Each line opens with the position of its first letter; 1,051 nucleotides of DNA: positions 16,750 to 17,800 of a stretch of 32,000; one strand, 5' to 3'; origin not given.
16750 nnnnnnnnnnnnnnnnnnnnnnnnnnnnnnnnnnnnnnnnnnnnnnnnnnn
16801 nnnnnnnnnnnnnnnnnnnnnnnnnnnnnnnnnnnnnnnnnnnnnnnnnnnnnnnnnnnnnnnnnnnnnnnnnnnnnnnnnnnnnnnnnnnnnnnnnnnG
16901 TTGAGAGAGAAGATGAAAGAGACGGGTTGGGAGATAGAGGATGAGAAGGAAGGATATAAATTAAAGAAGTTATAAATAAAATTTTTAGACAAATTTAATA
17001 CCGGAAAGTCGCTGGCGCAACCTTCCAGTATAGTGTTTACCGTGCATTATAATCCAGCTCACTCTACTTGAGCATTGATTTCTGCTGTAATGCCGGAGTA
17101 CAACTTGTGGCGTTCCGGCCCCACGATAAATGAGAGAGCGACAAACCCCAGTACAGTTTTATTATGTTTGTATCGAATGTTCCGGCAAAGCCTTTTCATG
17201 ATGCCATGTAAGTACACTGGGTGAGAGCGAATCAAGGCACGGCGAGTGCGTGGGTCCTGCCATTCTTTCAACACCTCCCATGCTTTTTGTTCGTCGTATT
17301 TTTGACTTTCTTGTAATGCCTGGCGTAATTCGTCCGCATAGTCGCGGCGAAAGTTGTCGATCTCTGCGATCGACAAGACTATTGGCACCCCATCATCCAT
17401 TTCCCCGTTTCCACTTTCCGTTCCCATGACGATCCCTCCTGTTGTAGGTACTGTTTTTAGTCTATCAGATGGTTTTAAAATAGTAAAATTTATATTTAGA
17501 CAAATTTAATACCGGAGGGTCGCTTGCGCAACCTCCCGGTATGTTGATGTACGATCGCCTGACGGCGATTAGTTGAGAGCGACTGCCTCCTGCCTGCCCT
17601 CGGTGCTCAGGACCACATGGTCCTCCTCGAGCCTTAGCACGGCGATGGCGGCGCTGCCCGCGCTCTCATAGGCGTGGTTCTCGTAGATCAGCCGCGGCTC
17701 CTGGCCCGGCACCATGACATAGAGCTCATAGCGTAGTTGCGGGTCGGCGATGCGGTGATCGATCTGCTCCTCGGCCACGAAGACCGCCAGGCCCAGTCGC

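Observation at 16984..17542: The same 48-nt hairpin module closes each island cassette, with base changes that keep the stem paired on the minus-strand RNA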

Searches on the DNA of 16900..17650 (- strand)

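Call 49: search_dna_similar(query=window:16970-17560:-, collection=phages, mode=distant, max_evalue=0.01)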
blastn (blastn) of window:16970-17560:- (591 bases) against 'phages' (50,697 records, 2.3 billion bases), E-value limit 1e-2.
No match.

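Call 57: build_rna_model(alignment_id=A2, structure=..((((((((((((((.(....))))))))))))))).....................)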
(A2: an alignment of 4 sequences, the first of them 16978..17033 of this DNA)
Model R1 built from alignment A2 (4 sequences, 58 columns); structure: as given.
model positions 56; base pairs 15; branch points 0; effective number of sequences 2.83; information 0.993 bits per position. Calibrated on 0.2 Mb of random sequence (short: E-values are rough).
structure used (alignment columns):
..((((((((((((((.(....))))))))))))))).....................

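Call 60: search_with_rna_model(model_id=R1, sources=[window, L001, L002, L005, L014, L029, L030, L031, L032, L033, L034, L035], max_evalue=10, show_alignments=8)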
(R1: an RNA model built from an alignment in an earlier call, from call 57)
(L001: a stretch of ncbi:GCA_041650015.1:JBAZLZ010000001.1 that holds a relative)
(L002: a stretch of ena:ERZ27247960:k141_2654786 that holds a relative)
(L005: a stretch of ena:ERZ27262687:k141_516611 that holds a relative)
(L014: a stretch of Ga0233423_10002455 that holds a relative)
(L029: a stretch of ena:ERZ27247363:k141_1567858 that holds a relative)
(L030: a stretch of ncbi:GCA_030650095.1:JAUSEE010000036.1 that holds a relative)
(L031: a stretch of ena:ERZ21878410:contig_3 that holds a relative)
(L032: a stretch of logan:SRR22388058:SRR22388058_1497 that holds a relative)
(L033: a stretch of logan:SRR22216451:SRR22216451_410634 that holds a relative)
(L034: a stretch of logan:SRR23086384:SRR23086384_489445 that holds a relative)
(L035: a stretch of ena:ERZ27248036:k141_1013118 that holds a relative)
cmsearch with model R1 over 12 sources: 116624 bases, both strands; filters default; matches with E-value up to 10: 18.
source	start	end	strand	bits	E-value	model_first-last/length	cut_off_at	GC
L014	3183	3238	+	86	8.5e-18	1-56/56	no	0.38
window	17489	17544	-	79.7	2.8e-16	1-56/56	no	0.43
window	16978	17033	-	78.9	4.4e-16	1-56/56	no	0.38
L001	7406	7462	+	72.3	1.6e-14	1-56/56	no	0.46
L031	8430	8488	-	57.3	6.2e-11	1-56/56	no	0.42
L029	3279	3334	-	44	9.7e-08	1-56/56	no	0.38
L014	3184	3218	-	29.9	0.00022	3-37/56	no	0.54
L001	7410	7440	-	26.3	0.0016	5-34/56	no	0.68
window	17509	17542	+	20.1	0.048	3-36/56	no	0.62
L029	3298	3332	+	18.6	0.11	3-36/56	no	0.49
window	16998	17031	+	16.2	0.43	3-36/56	no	0.53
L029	1881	1934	-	14.5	1.1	1-56/56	no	0.41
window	19419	19448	-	14.2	1.3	1-56/56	no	0.13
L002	955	986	+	13.2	2.2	1-56/56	no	0.25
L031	8451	8485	+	13.1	2.4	4-35/56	no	0.63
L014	948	978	-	12.5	3.3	1-56/56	no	0.13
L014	1959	1992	-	10.4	10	1-56/56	no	0.15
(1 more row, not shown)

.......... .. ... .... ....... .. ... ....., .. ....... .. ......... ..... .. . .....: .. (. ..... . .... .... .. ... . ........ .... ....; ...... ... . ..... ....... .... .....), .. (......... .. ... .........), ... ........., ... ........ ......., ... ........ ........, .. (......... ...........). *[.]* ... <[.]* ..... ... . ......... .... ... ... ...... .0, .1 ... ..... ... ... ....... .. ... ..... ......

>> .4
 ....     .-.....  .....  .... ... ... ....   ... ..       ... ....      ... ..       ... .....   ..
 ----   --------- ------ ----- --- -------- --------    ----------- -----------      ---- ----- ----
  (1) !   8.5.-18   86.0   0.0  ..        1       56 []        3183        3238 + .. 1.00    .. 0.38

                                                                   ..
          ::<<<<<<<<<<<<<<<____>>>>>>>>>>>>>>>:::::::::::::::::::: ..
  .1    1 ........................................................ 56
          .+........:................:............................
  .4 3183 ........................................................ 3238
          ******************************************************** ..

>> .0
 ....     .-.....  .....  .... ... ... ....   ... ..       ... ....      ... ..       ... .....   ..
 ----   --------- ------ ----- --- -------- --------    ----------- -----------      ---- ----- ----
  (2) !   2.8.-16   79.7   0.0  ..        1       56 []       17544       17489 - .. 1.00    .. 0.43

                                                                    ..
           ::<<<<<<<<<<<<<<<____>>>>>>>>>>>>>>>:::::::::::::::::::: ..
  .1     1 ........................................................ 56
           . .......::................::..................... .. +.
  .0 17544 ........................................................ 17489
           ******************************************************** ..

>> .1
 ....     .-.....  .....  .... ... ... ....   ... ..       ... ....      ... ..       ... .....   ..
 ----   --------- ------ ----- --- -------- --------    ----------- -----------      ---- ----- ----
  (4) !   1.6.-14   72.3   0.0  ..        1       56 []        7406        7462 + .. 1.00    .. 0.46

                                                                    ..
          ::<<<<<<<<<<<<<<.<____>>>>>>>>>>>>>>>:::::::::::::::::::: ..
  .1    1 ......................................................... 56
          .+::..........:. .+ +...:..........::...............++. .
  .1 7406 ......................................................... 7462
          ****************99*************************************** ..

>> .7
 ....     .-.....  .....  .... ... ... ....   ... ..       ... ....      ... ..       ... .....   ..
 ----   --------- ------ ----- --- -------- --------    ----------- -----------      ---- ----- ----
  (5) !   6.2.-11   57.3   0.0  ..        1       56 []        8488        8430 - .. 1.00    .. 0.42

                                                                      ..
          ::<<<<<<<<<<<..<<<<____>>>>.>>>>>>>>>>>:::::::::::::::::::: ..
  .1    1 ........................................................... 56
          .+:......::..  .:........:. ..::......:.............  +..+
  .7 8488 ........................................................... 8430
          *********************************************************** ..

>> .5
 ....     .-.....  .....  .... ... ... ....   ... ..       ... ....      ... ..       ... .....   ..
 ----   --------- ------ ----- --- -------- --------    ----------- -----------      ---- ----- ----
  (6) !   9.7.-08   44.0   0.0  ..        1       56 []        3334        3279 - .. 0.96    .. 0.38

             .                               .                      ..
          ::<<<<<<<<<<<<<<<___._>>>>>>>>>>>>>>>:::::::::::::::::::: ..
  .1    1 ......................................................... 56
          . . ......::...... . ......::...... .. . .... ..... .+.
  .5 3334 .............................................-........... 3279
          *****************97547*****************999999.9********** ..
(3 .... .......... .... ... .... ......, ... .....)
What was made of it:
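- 16998..17031 (-): R1 hairpin: a 15-bp stem with loop GCCA. It is the 3' end of the 122-aa gene's transcription unit. Call 60: covariance-model hit, 78.9 bits.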

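Call 64: search_with_rna_model(model_id=R1, sources=[window, L001, L014, L029, L031], max_evalue=0.00001, make_alignment=true)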
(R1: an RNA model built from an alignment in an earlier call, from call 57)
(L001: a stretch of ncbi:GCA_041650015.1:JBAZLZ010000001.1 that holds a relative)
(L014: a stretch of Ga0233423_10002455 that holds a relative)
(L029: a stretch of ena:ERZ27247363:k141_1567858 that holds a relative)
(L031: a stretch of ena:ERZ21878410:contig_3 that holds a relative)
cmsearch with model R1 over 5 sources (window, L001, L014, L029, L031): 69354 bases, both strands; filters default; matches with E-value up to 0.00001: 6.
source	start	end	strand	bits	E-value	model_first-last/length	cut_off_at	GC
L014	3183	3238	+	86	5.1e-18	1-56/56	no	0.38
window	17489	17544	-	79.7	1.6e-16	1-56/56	no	0.43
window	16978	17033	-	78.9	2.6e-16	1-56/56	no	0.38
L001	7406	7462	+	72.3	9.7e-15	1-56/56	no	0.46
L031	8430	8488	-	57.3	3.7e-11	1-56/56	no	0.42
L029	3279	3334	-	44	5.8e-08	1-56/56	no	0.38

Alignment A4: 6 matches aligned to the model, 61 columns, each read 5' to 3' on its own strand. Consensus structure (alignment columns), stored with it:
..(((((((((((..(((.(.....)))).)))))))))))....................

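Call 84: search_rna_families(source=window, start=16900, end=17650, threshold=evalue, max_evalue=10)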
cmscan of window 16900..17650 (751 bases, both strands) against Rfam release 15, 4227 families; matches with E-value up to 10: 3.
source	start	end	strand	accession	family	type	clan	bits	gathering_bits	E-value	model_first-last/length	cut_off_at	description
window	17234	17309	+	RF00097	snoR71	Gene; snRNA; snoRNA; CD-box;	-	26.6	40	0.0051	1-107/107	no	Plant small nucleolar RNA R71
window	17400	17518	-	RF01617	ceN113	Gene; snRNA; snoRNA; CD-box;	-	16.3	40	9.4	1-131/131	no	Caenorhabditis snoRNA ceN113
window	17350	17372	+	RF00390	TYMV_upPK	Cis-reg;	-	15.9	38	2.4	1-23/23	no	turnip yellow mosaic virus upstream pseudo-knot (TYMV_upPK)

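Call 91: search_with_rna_model(model_id=R1, sources=[L036, L003, L004, L006, L028, L020, L027], max_evalue=1)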
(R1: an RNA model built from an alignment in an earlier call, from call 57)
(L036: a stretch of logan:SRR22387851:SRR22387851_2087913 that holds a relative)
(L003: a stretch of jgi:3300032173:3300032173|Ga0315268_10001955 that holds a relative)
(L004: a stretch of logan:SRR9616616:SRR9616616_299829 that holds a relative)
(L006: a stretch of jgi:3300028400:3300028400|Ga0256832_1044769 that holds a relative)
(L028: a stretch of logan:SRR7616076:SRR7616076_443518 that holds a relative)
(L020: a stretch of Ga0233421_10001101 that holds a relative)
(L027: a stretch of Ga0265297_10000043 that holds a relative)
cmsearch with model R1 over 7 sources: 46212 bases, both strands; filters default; matches with E-value up to 1: 7.
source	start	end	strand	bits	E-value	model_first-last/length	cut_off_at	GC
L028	3282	3337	-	86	3.4e-18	1-56/56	no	0.38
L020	4904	4959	-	86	3.4e-18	1-56/56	no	0.38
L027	8118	8174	-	72.3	6.5e-15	1-56/56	no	0.46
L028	3302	3336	+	29.9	8.7e-05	3-37/56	no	0.54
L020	4924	4958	+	29.9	8.7e-05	3-37/56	no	0.54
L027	8140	8170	+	26.3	0.00065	5-34/56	no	0.68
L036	4120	4139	-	14.3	0.48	1-56/56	no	0.1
